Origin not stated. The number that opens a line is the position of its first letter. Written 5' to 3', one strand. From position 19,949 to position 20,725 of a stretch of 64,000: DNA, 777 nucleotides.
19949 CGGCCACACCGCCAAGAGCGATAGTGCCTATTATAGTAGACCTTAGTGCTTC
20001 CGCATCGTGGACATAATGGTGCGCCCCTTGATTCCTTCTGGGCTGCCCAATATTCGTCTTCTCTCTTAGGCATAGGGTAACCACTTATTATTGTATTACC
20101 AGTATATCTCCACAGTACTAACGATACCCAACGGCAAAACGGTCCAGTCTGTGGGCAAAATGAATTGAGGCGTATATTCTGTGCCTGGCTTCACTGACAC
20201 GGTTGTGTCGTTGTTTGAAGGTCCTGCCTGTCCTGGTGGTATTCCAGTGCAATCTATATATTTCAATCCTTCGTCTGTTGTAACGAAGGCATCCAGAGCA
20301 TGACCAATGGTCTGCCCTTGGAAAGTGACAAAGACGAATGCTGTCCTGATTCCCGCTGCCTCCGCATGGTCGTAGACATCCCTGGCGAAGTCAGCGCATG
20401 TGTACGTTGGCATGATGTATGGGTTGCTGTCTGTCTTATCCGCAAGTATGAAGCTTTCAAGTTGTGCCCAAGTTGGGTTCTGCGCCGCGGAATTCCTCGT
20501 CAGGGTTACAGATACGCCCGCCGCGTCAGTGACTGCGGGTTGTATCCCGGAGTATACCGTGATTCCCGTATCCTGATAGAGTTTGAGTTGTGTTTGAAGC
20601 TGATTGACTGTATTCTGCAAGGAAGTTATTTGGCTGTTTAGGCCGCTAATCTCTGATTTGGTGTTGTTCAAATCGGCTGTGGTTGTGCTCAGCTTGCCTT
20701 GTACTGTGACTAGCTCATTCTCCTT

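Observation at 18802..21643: Two paralogous membrane proteins combining cytoplasmic multi-zinc-ribbon modules with an extracytoplasmic transglutaminase-like Cys-His-Asp domain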

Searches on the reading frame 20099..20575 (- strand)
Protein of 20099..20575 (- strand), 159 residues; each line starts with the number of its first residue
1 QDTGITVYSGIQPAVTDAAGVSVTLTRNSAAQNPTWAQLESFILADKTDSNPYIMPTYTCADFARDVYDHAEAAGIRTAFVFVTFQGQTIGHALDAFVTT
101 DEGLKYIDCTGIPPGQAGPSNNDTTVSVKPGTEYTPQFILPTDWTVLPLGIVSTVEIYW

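Call 15: find_homologous_proteins(query=A1, max_evalue=0.001)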
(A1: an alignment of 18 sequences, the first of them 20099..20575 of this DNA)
Query A1 (18 sequences) (159 aa, profile of the alignment): 1828 proteins with E <= 0.001 among 7113 candidates; the best 120 are listed.
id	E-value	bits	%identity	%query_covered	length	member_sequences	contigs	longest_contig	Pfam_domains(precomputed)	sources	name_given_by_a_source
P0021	2.9e-91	322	46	79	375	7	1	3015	-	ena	-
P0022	3.0e-91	321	45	75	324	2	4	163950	-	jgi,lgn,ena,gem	-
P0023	9.8e-89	313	41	81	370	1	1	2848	-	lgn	-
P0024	2.2e-87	309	38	79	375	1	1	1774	-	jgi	jgi:hypothetical protein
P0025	2.3e-85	302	40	79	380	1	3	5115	-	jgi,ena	-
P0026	2.6e-71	257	76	100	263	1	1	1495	PF08286.17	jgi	jgi:regulator of replication initiation timing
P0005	6.5e-69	249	75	100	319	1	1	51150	PF06009.20,PF11932.14,PF08614.17,PF28256.1,PF24161.2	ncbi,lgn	-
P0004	1.7e-68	247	71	100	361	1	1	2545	PF25994.1,PF11559.14,PF24161.2,PF10174.15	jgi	jgi:uncharacterized coiled-coil protein SlyX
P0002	2.4e-68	247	68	100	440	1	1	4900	-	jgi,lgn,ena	-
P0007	1.2e-67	245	71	100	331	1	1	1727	-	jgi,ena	-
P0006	8.4e-67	242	74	100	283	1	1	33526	PF23649.2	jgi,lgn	jgi:chaperonin cofactor prefoldin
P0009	1.3e-66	241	65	100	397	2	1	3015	-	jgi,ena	-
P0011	9.4e-66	239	59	100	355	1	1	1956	PF25994.1,PF08614.17,PF24161.2,PF24627.2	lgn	-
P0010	1.9e-64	234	62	100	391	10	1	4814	PF10805.15,PF24922.1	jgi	-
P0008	5.8e-64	233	67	100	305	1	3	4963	-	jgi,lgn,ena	-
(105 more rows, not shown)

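Call 16: search_solved_structures(query=A1, max_evalue=10, show_alignments=3)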
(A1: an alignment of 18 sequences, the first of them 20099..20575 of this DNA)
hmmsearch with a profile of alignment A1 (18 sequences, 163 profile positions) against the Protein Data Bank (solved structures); distinct sequences matched with E-value up to 10: 2.
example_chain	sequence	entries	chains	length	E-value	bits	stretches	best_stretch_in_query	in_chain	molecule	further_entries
8jfa_A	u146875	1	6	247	0.64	13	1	62-108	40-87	3-oxoacyl-[acyl-carrier-protein] reductase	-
8jf9_A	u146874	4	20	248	0.64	13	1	62-108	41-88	3-oxoacyl-[acyl-carrier-protein] reductase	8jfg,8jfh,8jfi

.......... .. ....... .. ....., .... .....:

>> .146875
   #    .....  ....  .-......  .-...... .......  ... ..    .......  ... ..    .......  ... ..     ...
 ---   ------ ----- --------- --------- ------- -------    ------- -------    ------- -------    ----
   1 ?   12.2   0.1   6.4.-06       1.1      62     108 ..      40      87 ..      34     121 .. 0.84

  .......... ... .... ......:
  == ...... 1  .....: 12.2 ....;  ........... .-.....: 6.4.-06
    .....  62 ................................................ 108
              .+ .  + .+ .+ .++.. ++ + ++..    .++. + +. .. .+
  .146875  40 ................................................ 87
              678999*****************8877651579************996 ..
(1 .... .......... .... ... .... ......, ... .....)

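Call 29: find_related_loci(query=A2, collection=genome_contigs, flank=6000)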
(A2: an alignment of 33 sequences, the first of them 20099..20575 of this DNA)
Query A2 (159 aa) in genome_contigs; peptide patterns used: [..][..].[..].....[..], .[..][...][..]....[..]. (x = any residue, [..] = any of these).
358 stretches matched a pattern; 319 encode a relative of the query (tblastn E <= 1e-3); the best 80 are kept; 80 distinct loci.
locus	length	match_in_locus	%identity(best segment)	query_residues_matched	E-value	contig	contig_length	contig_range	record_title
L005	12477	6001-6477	75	1-159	8e-83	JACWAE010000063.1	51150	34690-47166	MAG: Dehalococcoidia bacterium isolate B_CHL_03 k141_122552, whole genome shotgun sequence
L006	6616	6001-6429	53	20-159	1e-44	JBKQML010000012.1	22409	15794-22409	MAG: Dehalococcoidales bacterium isolate LABRr1A1B1C__bin_136 LABRr1A1B1C_000000024689, whole genome shotgun sequence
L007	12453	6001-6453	45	4-159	4e-39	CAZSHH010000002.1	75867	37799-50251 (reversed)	MAG TPA_asm: uncultured Dehalococcoidales bacterium isolate SRP192927_co7_640 genome assembly, contig: NODE_391_length_7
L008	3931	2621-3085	46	1-159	3e-38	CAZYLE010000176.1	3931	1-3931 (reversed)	MAG TPA_asm: uncultured Dehalococcoidales bacterium isolate binchicken_co327_64 genome assembly, contig: NODE_19469_leng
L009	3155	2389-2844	43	4-159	1e-35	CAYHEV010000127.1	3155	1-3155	MAG TPA_asm: uncultured Candidatus Bathyarchaeia archaeon isolate ERP119294_co4_392 genome assembly, contig: NODE_50720_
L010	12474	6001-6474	41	3-159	1e-34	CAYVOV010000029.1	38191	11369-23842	MAG TPA_asm: uncultured Dehalococcoidales bacterium isolate binchicken_co178_22 genome assembly, contig: NODE_1677_lengt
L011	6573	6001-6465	43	4-159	2e-34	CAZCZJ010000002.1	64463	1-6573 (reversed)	MAG TPA_asm: uncultured Dehalococcoidaceae bacterium isolate binchicken_co89_602 genome assembly, contig: NODE_500_lengt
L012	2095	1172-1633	42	4-159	5e-33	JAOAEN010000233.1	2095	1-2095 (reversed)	MAG: Dehalococcoidales bacterium isolate SKW260 NODE_233_length_2095_cov_1.499504, whole genome shotgun sequence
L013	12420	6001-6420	43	18-159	5e-33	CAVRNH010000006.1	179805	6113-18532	MAG: uncultured Methanosarcinaceae archaeon isolate MFD05674.bin.2.15 genome assembly, contig: contig_15683, whole genom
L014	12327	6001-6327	51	5-111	2e-32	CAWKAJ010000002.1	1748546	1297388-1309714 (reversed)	MAG: uncultured Chloroflexia bacterium isolate MFD03726.bin.1.10 genome assembly, contig: contig_31094, whole genome sho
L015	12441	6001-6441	45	18-159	1e-32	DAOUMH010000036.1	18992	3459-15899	MAG TPA_asm: Dehalococcoidales bacterium isolate W53_108 k135_163176, whole genome shotgun sequence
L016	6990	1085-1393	54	23-134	1e-32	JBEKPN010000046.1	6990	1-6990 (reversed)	MAG: Dehalococcoidales bacterium isolate SPRUCE 465 SPRUCE_465_46, whole genome shotgun sequence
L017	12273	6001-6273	62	23-114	2e-32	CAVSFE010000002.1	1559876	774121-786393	MAG: uncultured Chloroflexia bacterium isolate MFD04408.bin.1.182 genome assembly, contig: contig_25101, whole genome sh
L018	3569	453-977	39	1-159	2e-32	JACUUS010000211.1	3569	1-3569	MAG: Dehalococcoidia bacterium isolate Kmv37 NODE_12078_length_3569_cov_5.453899, whole genome shotgun sequence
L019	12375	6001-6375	46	2-125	3e-32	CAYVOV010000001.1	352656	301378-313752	MAG TPA_asm: uncultured Dehalococcoidales bacterium isolate binchicken_co178_22 genome assembly, contig: NODE_32_length_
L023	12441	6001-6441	44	18-157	3e-32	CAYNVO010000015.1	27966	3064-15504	MAG TPA_asm: uncultured Dehalococcoidales bacterium isolate SRP178699_co1_561 genome assembly, contig: NODE_1854_length_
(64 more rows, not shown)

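Call 36: predict_structure(alignment_id=A2)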
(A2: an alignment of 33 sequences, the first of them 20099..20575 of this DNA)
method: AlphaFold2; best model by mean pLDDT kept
length: 159 residues; sequences in the alignment: 33
mean_pLDDT: 94.3   pTM: 0.89
mean pLDDT of the five models: 94.3, 92.4, 89.7, 89.1, 86.7
residues with pLDDT >= 90: 138; 70-90: 19; 50-70: 1; < 50: 1
segments of 3 or more residues with pLDDT < 50: none
pLDDT, mean of each block of 10 residues (from residue 1): 85 88 95 98 95 92 97 98 96 98 98 90 95 96 92 97
secondary structure, 60 per line:
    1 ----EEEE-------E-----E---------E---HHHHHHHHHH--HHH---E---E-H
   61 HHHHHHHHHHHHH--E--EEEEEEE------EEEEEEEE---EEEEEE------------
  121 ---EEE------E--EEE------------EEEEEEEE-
elements in order: E5-8 H36-45 H60-73 E79-85 E92-99 E103-108 E124-126 E136-138 E151-158

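Call 50: search_protein_families(library=pfam, alignment_id=A2, max_evalue=10)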
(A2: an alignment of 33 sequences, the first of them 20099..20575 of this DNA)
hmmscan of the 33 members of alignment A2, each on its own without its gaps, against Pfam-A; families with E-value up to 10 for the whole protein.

A. member 1, window:20099-20575:- (159 aa): 0 families

B. families by the number of members that match (of 33 scanned): 10 families
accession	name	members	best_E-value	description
PF16044.11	DUF4796_C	2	0.0062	DUF4796 C-terminal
PF15644.12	Gln_amidase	2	0.049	Papain fold toxin 1, glutamine deamidase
PF00258.30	Flavodoxin_1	1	0.027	Flavodoxin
PF11452.13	DUF3000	1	0.071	Protein of unknown function (DUF3000)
PF19559.6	DUF6081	1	0.1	Family of unknown function (DUF6081)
PF04473.18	DUF553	1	0.14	Transglutaminase-like domain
PF22311.1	DUF6970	1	0.14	Domain of unknown function (DUF6970)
PF02018.23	CBM_4_9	1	0.15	Carbohydrate binding domain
PF01841.26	Transglut_core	1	0.16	Transglutaminase-like superfamily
PF00650.25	CRAL_TRIO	1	0.22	CRAL/TRIO domain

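Call 51: fold_search(model_id=the predicted structure, library=pdb)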
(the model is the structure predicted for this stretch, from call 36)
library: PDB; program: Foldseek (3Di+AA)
matches with E <= 10: 481; with E <= 0.001: 0
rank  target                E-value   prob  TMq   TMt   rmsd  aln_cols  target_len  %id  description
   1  5mu9_A                4.2e-03  1.00  0.41  0.23   9.4       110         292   13  MOA-E-64 complex (released 2017-07-12)
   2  6tsn_AAA              6.0e-03  1.00  0.41  0.23  11.0       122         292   12  Marasmius oreades agglutinin (MOA), papain back.swap W208Q-Q276W variant (released 2020-07-29)
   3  6tsl_AAA              8.2e-03  1.00  0.41  0.23   7.6       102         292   11  Marasmius oreades agglutinin (MOA) in complex with the truncated PVPRAHS synthetic substrate (released 2020-07-29)
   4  3phz_A                8.7e-03  1.00  0.43  0.26   2.0        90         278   18  Crystal Structure Analysis of Polyporus squamosus lectin bound to human-type influenza-binding epitope Neu5Aca2-6Galb1 (released 2011-07-06)
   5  5mua_B                8.7e-03  1.00  0.43  0.25   6.3       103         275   16  PSL1a-E64 complex (released 2017-07-12)
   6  6tsq_AAA              8.7e-03  1.00  0.41  0.23  10.4       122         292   12  Marasmius oreades agglutinin (MOA) activated by manganese (II) (released 2020-07-29)
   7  6tsm_AAA              9.8e-03  1.00  0.41  0.23   7.6       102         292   10  Marasmius oreades agglutinin (MOA) in complex with the truncated PVVRAHS synthetic substrate (released 2020-07-29)
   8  6yh0_AAA              1.4e-02  0.99  0.41  0.23  10.4       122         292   11  Marasmius oreades agglutinin (MOA) in complex with the truncated PVPRAHS synthetic substrate (released 2020-07-29)
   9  2iho_A                1.8e-02  1.00  0.41  0.23   7.8       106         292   13  Crystal structure of MOA, a lectin from the mushroom Marasmius oreades in complex with the trisaccharide Gal(1,3)Gal(1 (released 2007-05-22)
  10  5mua_A                2.0e-02  1.00  0.46  0.28   5.8       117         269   16  PSL1a-E64 complex (released 2017-07-12)
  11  2iob_A                6.8e-02  0.16  0.25  0.10  16.4       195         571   13  E. coli Bifunctional glutathionylspermidine synthetase/amidase Apo protein (released 2006-12-12)
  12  9crn                  7.2e-02  0.69  0.27  0.13  12.2        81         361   20  Crystal structure of Streptococcus pyogenes TglA (released 2024-08-14)
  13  4xz7_B                8.6e-02  0.44  0.28  0.13  13.7       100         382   16  Crystal structure of a TGase (released 2015-06-24)
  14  4fgq_B                9.1e-02  0.93  0.36  0.31   5.3       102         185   17  Legionella pneumophila LapG (released 2012-06-20)
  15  4fgp_A                1.0e-01  0.57  0.27  0.23  12.2        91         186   16  Legionella pneumophila LapG (EGTA-treated) (released 2012-06-20)
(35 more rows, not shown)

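Call 74: search_dna_similar(query=window:20099-20575:-, collection=phages, mode=protein, max_evalue=0.001, max_rows=10)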
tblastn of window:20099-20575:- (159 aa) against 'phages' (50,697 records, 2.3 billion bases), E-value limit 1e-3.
No match.

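Call 75: search_dna_similar(query=window:20099-20575:-, collection=plasmids, mode=protein, max_evalue=0.001, max_rows=10)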
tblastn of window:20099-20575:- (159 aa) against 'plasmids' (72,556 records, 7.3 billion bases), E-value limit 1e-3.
No match.

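Call 76: search_protein_representatives(alignment_id=A2)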
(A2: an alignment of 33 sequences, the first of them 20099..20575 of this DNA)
Query: 33 sequences, 161 profile positions. Proteins with E-value up to 0.001 (for the whole library): 3020; up to 1e-10: 2168; up to 1e-30: 906. The best 150 are listed.
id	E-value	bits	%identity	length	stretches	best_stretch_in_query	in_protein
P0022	2.3e-110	381.8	-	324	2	8-161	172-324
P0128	1.1e-94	330.8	-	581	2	12-161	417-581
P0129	4.4e-92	322.4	-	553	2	4-161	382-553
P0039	2.1e-66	238.9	-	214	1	2-161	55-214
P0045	3.5e-66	238.2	-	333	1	4-161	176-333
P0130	2.4e-64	232.2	-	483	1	5-161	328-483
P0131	1.2e-62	226.7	-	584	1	2-161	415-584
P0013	4.3e-62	224.9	-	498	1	5-161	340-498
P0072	4.4e-62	224.8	-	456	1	4-161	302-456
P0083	6.2e-62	224.4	-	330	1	12-161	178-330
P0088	6.8e-62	224.2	-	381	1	4-159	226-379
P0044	1.2e-61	223.4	-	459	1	4-161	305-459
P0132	1.9e-61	222.8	-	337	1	2-161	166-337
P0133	6.5e-61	221.0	-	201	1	3-161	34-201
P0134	9.0e-61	220.6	-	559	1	4-161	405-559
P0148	1.7e-56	206.7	-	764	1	3-161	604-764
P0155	2.6e-55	202.8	-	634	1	3-161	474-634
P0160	6.0e-55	201.6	-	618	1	21-161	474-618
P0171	9.3e-54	197.8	-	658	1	12-161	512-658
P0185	2.1e-52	193.4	-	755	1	6-161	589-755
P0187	4.5e-52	192.3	-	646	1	7-161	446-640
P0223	1.0e-49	184.6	-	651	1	11-161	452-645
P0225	1.3e-49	184.3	-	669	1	6-161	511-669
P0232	2.6e-49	183.3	-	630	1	7-161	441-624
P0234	4.4e-49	182.6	-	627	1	7-161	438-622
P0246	1.9e-48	180.5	-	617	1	11-161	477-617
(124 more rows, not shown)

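Call 77: search_protein_families(library=pfam, proteins=[P0148, P0185, P0225, P0171, P0223, P0187, P0155, P0232, P0160, P0246], max_evalue=0.001)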
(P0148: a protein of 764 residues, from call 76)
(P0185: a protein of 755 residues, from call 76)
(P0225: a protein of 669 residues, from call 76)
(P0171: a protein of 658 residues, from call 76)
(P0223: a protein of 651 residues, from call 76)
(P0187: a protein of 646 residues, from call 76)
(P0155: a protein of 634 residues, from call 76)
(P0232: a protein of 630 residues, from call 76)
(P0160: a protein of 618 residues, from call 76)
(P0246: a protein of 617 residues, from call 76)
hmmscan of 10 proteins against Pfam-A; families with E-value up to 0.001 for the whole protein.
P0148 (764 aa): 2 families
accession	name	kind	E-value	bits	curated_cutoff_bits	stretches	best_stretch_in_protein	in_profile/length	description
PF13563.12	2_5_RNA_ligase2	-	1.3e-17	64.7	27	1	216-349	20-149/152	2'-5' RNA ligase superfamily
PF12850.12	Metallophos_2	-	2.4e-07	31.3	27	1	6-112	16-120/154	Calcineurin-like phosphoesterase superfamily domain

P0185 (755 aa): 1 family
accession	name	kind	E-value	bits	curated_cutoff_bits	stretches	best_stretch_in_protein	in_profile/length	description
PF00226.36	DnaJ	-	4.5e-22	78.4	27.8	1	13-73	2-63/63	DnaJ domain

P0225 (669 aa): 8 families
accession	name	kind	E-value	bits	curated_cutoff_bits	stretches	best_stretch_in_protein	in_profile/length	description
PF00578.27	AhpC-TSA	-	1.7e-41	141.5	26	2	23-140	1-123/124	AhpC/TSA family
PF08534.16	Redoxin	-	1.1e-35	123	26.6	2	24-147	3-137/148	Redoxin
PF13905.12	Thioredoxin_8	-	1.8e-16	60.7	27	2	47-136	1-92/94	Thioredoxin-like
PF16656.11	Pur_ac_phosph_N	-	1.5e-14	54.8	30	2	419-501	6-93/93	Purple acid Phosphatase, N-terminal domain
PF00041.27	fn3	-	6.7e-12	45.9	25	1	414-499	3-83/84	Fibronectin type III domain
PF25059.1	FN3_DSCAM-DSCAML_C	-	3.3e-05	24.6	39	0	213-251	36-74/89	DSCAM/DSCAML C-terminal Fn3-like domain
PF13911.12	AhpC-TSA_2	-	0.00065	20.5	27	0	73-120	6-52/114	AhpC/TSA antioxidant enzyme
PF00255.25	GSHPx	-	0.00077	19.5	27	0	30-119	4-98/108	Glutathione peroxidase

P0171 (658 aa): 0 families

P0223 (651 aa): 0 families

P0187 (646 aa): 1 family
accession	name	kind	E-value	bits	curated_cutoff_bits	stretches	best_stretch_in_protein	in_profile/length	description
PF00293.34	NUDIX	-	3.5e-11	43.7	21.1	1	5-84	5-98/134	NUDIX domain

P0155 (634 aa): 1 family
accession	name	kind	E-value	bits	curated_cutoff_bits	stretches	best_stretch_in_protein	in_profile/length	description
PF00226.36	DnaJ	-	2.5e-20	72.7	27.8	1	7-68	1-63/63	DnaJ domain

P0232 (630 aa): 1 family
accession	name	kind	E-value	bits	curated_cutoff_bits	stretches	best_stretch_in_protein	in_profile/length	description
PF00226.36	DnaJ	-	5.6e-24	84.5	27.8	1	14-75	1-63/63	DnaJ domain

P0160 (618 aa): 0 families

P0246 (617 aa): 5 families
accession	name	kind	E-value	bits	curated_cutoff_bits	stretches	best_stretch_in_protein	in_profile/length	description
PF18911.6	PKD_4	-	4.5e-14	52.7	27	1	384-456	3-77/85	PKD domain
PF00801.26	PKD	-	3.7e-11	43.3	23.5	1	408-456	25-74/80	PKD domain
PF01428.23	zf-AN1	-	9.6e-09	35.7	27.9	1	56-91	6-40/40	AN1-like Zinc finger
PF16640.11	Big_3_5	-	5.9e-08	33.6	35.5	1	288-381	3-88/88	Bacterial Ig-like domain (group 3)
PF03477.21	ATP-cone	-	7e-07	30.1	25.8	1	129-193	2-68/88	ATP cone domain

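Call 80: search_protein_families(library=pfam, alignment_id=A4, max_evalue=0.0001)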
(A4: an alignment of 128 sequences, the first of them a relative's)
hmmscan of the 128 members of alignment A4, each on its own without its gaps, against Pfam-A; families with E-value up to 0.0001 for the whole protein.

A. member 1, P0128 (581 aa): 0 families

B. families by the number of members that match (of 128 scanned): 39 families (the first 25 are shown)
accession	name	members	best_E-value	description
PF16656.11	Pur_ac_phosph_N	5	1.5e-14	Purple acid Phosphatase, N-terminal domain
PF00041.27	fn3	5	6.7e-12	Fibronectin type III domain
PF01428.23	zf-AN1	5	1.2e-11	AN1-like Zinc finger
PF13240.11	Zn_Ribbon_1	4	3.1e-09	zinc-ribbon domain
PF00226.36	DnaJ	3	5.6e-24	DnaJ domain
PF16640.11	Big_3_5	3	3.8e-19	Bacterial Ig-like domain (group 3)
PF18911.6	PKD_4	3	4.8e-19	PKD domain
PF00801.26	PKD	3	5.1e-13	PKD domain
PF13563.12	2_5_RNA_ligase2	2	1.9e-19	2'-5' RNA ligase superfamily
PF00293.34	NUDIX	2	7.6e-12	NUDIX domain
PF03477.21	ATP-cone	2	5.8e-08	ATP cone domain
PF25014.1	NET2A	2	5.5e-07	NET2A-like domain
PF14197.11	Cep57_CLD_2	2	2e-06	Centrosome localisation domain of PPC89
PF02368.24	Big_2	2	1.3e-05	Bacterial Ig-like domain (group 2)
PF25450.1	Rab11-FIP3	2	2.1e-05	Rab11-FIP3-like domain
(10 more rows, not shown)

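Call 87: fold_search(model_id=the predicted structure, library=viral)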
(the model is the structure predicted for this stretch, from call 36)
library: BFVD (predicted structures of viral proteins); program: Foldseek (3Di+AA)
matches with E <= 10: 641; with E <= 0.001: 0
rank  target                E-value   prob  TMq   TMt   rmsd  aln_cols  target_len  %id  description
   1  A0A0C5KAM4            1.4e-03  1.00  0.46  0.52   5.1       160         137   11  (no name in the UniProt tables at hand)
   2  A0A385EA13            3.1e-03  1.00  0.43  0.46   3.4       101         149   16  Transglutaminase [Caulobacter phage CcrPW]
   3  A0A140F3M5            2.1e-02  1.00  0.42  0.40   6.3        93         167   19  Agglutinin C-terminal domain-containing protein [Pyrobaculum filamentous virus 1]
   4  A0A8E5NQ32            2.4e-02  0.60  0.25  0.27  11.4       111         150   15  (no name in the UniProt tables at hand)
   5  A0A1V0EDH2            8.0e-02  0.44  0.30  0.36  13.0       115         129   16  Uncharacterized protein [Caulobacter phage Ccr32]
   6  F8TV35                1.7e-01  0.10  0.16  0.07  13.3       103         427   12  (no name in the UniProt tables at hand)
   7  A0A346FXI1            2.2e-01  0.80  0.27  0.17   3.3        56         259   12  (no name in the UniProt tables at hand)
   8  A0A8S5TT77            2.2e-01  0.69  0.18  0.05   1.6        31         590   10  Minor capsid protein [Siphoviridae sp. ctzm5103]
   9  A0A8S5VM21            2.4e-01  0.63  0.18  0.08   1.2        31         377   32  (no name in the UniProt tables at hand)
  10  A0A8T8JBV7            2.7e-01  0.12  0.18  0.28  11.9        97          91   12  (no name in the UniProt tables at hand)
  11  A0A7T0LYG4            2.8e-01  0.44  0.31  0.16   5.1        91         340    6  (no name in the UniProt tables at hand)
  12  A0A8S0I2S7            3.4e-01  0.10  0.16  0.19   9.1        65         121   14  (no name in the UniProt tables at hand)
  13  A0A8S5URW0            3.6e-01  0.14  0.14  0.13   8.1        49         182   14  DUF551 domain-containing protein [Siphoviridae sp. cthae16]
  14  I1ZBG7                4.1e-01  0.44  0.30  0.16   8.0        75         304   16  (no name in the UniProt tables at hand)
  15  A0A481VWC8            4.1e-01  0.23  0.25  0.20   8.2        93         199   17  Uncharacterized protein [Microbacterium phage Fireman]
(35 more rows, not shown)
